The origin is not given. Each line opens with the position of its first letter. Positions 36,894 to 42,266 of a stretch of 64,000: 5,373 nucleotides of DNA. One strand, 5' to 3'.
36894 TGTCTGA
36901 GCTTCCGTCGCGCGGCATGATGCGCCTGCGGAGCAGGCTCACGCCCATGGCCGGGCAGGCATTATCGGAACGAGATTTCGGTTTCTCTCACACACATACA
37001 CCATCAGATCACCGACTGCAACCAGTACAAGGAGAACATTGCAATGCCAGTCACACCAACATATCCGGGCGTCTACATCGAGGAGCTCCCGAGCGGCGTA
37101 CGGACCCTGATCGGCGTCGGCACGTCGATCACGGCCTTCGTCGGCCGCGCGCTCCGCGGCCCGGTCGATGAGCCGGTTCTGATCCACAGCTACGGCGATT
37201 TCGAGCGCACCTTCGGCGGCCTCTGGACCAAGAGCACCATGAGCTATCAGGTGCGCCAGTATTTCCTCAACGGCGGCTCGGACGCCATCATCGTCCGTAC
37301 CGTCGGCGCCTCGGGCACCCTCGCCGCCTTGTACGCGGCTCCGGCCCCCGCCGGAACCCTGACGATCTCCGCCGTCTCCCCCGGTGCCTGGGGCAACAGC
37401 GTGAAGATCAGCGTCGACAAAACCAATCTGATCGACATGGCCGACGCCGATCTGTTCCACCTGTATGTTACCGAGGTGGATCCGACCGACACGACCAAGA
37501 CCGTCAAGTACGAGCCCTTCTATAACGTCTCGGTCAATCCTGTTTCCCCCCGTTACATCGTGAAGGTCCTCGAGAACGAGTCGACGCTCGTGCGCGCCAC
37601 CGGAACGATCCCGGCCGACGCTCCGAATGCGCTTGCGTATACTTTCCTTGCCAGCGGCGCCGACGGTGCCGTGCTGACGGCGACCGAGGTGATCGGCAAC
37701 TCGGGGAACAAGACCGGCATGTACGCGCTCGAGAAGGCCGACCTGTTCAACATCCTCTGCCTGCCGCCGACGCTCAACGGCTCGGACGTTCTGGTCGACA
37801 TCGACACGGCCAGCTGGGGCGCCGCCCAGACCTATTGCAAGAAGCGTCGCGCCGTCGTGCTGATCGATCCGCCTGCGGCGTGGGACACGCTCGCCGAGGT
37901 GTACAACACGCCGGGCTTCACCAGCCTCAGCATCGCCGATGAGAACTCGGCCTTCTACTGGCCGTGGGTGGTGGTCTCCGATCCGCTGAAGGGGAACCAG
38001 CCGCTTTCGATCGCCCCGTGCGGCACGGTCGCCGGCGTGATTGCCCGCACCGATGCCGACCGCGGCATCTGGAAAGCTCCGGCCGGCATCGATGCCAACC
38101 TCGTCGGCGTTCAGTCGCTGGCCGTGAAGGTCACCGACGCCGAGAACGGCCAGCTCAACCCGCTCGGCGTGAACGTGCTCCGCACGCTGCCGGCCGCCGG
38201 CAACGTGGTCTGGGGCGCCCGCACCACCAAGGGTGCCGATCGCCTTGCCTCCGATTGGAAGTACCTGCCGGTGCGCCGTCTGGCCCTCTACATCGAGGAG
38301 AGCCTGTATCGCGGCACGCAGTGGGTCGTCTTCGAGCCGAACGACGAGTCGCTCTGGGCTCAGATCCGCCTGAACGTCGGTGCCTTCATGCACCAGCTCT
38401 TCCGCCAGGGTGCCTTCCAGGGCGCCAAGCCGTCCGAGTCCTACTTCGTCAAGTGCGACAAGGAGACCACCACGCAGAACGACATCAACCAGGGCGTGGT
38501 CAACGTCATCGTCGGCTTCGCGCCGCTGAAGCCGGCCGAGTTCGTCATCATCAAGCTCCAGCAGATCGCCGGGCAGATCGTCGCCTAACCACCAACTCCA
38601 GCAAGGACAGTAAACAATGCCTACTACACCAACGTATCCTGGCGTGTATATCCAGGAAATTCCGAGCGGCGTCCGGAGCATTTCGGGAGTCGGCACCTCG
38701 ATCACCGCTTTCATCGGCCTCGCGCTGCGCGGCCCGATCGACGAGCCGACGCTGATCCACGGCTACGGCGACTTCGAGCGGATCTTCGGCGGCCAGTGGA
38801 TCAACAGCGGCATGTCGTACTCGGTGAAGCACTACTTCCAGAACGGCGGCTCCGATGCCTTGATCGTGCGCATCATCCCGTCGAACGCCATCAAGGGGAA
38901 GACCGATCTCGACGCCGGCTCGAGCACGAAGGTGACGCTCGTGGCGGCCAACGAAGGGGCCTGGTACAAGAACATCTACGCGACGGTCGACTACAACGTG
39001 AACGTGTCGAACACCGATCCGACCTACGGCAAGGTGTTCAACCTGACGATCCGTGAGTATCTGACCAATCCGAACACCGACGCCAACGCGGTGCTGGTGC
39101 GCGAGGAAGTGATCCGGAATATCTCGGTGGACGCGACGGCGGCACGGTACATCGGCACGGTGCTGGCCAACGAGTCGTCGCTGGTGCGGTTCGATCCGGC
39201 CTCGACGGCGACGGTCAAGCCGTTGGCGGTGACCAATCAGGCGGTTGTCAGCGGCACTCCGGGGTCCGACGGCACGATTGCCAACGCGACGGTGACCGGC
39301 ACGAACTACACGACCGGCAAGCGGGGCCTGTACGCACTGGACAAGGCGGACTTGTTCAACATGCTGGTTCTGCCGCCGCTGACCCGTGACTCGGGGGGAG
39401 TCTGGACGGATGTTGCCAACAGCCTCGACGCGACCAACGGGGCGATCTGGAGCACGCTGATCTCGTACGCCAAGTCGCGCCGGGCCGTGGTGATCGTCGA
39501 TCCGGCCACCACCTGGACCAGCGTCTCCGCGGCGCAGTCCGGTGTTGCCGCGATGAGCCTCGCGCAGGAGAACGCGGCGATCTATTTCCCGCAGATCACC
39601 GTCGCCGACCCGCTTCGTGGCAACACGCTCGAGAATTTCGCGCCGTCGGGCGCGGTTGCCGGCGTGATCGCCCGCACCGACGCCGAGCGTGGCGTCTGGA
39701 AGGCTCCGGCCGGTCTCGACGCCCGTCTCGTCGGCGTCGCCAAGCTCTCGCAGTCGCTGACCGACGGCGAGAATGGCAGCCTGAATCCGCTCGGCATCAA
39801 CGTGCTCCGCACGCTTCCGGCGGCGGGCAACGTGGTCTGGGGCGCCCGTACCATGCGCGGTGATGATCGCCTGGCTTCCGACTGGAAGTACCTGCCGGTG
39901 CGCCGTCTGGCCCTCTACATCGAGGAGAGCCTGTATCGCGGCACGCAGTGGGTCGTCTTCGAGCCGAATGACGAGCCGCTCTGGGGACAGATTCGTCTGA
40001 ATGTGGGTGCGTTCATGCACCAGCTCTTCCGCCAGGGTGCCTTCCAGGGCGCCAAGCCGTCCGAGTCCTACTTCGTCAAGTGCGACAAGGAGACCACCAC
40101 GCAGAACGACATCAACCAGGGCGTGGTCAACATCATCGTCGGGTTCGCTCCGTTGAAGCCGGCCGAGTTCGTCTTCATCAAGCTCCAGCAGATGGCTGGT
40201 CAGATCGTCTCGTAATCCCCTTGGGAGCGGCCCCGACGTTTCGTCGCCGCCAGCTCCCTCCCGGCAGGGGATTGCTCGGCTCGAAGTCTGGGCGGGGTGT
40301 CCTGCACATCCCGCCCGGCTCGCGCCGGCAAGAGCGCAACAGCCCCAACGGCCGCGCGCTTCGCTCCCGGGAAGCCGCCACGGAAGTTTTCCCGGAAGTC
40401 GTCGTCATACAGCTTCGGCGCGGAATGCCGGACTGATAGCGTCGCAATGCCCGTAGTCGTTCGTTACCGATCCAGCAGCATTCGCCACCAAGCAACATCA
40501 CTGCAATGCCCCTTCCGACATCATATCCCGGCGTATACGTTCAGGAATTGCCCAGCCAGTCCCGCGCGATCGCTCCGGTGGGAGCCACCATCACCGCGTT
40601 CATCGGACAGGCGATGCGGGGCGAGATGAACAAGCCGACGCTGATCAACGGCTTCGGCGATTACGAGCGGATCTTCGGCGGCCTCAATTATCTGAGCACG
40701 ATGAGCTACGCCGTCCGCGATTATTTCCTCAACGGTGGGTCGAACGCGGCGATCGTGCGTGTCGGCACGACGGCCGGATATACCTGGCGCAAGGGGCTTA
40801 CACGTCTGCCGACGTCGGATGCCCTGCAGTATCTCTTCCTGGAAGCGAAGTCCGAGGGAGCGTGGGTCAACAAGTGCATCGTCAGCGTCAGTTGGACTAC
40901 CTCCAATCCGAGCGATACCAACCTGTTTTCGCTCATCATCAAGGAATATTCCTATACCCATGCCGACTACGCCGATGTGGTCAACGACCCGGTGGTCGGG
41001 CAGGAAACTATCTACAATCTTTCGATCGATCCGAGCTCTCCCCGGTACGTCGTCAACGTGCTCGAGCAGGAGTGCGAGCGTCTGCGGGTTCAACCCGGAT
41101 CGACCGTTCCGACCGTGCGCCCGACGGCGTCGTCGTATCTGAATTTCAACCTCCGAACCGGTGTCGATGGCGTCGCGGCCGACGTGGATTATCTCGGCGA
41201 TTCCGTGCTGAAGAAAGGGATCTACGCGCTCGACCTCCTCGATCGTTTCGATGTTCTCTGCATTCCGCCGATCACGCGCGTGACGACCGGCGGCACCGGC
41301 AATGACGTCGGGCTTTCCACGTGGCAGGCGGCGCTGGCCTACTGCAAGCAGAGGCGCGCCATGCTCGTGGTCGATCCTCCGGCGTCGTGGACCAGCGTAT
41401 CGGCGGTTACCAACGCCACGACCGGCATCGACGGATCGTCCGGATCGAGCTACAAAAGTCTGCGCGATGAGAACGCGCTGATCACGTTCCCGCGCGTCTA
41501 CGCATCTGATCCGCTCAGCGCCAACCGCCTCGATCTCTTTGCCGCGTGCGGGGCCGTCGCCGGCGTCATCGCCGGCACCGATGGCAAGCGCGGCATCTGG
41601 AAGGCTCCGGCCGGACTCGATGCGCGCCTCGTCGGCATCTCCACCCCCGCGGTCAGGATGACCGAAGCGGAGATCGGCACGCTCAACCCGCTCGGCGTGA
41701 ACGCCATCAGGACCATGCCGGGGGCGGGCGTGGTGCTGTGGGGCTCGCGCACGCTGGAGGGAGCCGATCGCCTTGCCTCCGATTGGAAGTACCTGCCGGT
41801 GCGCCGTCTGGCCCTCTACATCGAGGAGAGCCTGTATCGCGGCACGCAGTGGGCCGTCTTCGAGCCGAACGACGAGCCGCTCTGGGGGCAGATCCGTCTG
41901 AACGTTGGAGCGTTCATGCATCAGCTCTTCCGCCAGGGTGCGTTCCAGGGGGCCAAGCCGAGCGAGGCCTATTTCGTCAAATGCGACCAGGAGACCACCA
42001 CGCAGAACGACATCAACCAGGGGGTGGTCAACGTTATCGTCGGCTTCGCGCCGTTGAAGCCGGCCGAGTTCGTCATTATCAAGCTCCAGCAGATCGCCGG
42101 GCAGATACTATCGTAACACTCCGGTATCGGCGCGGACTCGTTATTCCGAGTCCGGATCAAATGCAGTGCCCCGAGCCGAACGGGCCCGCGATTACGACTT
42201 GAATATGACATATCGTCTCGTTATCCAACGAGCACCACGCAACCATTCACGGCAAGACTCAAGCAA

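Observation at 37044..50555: Array of eight tandem contractile-sheath paralogues with DNA-level homogenised termini and divergent central domains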

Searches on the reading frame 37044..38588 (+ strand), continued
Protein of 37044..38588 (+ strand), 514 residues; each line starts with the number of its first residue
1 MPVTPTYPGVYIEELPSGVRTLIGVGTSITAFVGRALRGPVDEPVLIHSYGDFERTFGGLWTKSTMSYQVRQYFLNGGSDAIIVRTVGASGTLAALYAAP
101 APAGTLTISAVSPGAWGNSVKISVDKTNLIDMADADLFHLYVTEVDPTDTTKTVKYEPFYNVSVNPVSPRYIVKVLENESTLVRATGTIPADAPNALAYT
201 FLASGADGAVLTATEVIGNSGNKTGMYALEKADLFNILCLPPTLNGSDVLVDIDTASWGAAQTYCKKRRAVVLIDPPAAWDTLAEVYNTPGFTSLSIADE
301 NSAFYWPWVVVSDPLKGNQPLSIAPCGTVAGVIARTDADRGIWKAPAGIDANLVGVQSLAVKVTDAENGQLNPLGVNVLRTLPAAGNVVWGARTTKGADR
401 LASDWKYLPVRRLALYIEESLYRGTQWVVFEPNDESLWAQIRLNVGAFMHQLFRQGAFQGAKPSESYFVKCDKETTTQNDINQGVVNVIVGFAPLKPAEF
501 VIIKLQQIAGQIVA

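Call 51: find_related_loci(query=A1, collection=metagenome_contigs, flank=10000)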
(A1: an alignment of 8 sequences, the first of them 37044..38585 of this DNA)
Query A1 (514 aa) in metagenome_contigs; peptide patterns used: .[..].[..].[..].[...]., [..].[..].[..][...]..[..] (x = any residue, [..] = any of these).
600 stretches matched a pattern (row limit reached: there are more); 542 encode a relative of the query (tblastn E <= 1e-3); the best 80 are kept; 80 distinct loci.
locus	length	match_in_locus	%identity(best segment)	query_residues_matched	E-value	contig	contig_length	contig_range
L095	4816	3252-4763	60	1-512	0e+0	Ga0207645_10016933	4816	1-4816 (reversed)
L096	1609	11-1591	60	1-512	0e+0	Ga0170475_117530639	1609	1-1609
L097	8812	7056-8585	58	1-514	0e+0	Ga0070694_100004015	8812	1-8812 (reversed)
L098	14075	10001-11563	58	1-512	0e+0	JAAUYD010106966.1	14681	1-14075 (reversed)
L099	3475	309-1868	57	1-512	0e+0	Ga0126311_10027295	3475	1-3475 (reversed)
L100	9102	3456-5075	55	1-512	0e+0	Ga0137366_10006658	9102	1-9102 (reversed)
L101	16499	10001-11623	55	1-512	0e+0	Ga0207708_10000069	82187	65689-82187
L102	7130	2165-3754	55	1-512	0e+0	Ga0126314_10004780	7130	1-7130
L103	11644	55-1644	55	1-512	0e+0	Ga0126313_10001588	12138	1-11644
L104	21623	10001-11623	55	1-512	0e+0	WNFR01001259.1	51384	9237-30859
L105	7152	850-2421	56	1-512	0e+0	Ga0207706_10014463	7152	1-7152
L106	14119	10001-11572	56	1-512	0e+0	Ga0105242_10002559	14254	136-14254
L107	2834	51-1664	56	1-512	0e+0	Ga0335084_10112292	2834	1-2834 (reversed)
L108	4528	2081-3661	56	1-512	0e+0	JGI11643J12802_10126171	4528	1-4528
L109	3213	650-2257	54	1-512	0e+0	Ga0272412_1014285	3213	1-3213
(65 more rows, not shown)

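Call 76: find_encoding_contigs(protein=P0125, flank=10000, max_places=6)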
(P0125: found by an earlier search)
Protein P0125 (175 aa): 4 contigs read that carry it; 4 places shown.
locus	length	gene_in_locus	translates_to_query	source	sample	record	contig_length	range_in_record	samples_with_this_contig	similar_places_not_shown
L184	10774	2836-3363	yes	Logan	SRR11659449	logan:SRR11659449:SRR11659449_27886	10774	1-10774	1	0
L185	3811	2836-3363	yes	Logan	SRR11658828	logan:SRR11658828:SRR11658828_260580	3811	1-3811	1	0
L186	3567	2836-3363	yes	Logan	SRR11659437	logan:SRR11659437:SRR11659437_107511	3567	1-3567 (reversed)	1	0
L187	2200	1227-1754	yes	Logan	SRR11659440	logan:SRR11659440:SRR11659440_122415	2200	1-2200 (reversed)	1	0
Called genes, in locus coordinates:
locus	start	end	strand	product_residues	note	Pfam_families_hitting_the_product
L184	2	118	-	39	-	?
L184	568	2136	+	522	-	PF04984:Phage_sheath_1, PF17482:Phage_sheath_1C (weak)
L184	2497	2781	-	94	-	-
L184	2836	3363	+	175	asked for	PF06841:Phage_T4_gp19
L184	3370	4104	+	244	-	PF12322:T4_baseplate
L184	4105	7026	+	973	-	-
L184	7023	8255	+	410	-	PF14065:Pvc16_N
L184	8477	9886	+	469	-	PF13699:eCIS_core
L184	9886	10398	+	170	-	-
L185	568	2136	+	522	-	PF04984:Phage_sheath_1, PF17482:Phage_sheath_1C (weak)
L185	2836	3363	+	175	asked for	PF06841:Phage_T4_gp19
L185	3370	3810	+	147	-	?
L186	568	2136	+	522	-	PF04984:Phage_sheath_1, PF17482:Phage_sheath_1C (weak)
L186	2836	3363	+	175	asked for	PF06841:Phage_T4_gp19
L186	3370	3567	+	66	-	?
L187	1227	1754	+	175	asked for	PF06841:Phage_T4_gp19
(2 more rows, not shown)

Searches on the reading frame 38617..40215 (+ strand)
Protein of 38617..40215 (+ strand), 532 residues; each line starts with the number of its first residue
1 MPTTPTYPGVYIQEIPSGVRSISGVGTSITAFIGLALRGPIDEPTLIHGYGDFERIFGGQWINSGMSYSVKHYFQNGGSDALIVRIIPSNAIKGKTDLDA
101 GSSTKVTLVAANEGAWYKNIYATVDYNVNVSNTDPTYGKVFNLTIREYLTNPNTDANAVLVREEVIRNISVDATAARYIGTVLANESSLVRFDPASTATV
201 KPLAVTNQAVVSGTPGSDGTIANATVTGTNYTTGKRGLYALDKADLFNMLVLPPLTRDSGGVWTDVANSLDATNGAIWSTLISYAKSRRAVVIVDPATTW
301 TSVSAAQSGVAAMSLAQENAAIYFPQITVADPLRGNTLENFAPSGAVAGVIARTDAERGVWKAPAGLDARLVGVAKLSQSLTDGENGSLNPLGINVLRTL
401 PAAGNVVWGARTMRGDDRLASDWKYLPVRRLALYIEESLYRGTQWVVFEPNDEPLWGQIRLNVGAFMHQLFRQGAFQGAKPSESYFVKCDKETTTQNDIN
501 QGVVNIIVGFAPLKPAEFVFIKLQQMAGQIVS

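Call 4: search_protein_families(library=pfam, proteins=[window:38617-40215:+])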
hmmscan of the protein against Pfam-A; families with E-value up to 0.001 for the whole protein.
window:38617-40215:+ (532 aa): 2 families
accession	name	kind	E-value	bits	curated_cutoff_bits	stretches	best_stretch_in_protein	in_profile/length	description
PF04984.19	Phage_sheath_1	-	5.1e-13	49.6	31.4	1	271-413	29-168/168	Phage tail sheath protein subtilisin-like domain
PF17482.7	Phage_sheath_1C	-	4.2e-12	46.5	26.9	1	421-522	4-100/104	Phage tail sheath C-terminal domain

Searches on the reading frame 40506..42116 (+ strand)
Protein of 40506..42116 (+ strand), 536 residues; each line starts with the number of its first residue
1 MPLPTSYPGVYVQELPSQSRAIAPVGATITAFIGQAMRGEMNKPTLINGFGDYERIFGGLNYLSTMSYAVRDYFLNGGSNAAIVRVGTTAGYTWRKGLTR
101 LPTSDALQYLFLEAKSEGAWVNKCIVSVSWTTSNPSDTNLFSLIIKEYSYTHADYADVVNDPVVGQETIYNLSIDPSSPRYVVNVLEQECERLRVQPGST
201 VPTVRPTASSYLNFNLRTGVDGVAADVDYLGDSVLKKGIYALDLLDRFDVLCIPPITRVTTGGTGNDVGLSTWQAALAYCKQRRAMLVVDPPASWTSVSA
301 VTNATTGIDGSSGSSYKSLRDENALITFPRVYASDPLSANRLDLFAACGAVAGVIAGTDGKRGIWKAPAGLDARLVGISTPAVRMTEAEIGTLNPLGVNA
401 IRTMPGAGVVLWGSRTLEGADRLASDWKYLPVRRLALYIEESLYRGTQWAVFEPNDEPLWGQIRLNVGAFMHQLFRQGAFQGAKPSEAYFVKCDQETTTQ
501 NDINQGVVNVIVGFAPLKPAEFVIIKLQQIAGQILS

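Call 4: search_protein_families(library=pfam, proteins=[window:40506-42116:+])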
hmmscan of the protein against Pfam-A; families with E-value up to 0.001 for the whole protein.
window:40506-42116:+ (536 aa): 2 families
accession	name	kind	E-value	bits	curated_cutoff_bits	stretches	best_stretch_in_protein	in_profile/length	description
PF17482.7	Phage_sheath_1C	-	9.3e-12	45.4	26.9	1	425-528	4-102/104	Phage tail sheath C-terminal domain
PF04984.19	Phage_sheath_1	-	1.5e-11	44.9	31.4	1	278-417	41-168/168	Phage tail sheath protein subtilisin-like domain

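Call 65: find_encoding_contigs(protein=window:40506-42116:+, flank=6000, max_places=8)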
Protein window:40506-42116:+ (536 aa): 1 contig read that carries it; 1 place shown.
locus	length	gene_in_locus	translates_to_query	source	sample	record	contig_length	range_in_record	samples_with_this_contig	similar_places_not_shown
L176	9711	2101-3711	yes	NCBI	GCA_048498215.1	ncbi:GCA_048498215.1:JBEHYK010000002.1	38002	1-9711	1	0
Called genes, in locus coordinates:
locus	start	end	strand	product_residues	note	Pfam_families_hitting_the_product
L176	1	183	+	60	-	?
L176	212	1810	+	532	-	PF04984:Phage_sheath_1, PF17482:Phage_sheath_1C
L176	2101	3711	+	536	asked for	PF04984:Phage_sheath_1, PF17482:Phage_sheath_1C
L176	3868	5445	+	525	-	PF04984:Phage_sheath_1, PF17482:Phage_sheath_1C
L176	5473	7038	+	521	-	PF04984:Phage_sheath_1, PF17482:Phage_sheath_1C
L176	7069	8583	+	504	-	PF04984:Phage_sheath_1, PF17482:Phage_sheath_1C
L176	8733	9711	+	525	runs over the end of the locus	PF04984:Phage_sheath_1 (weak)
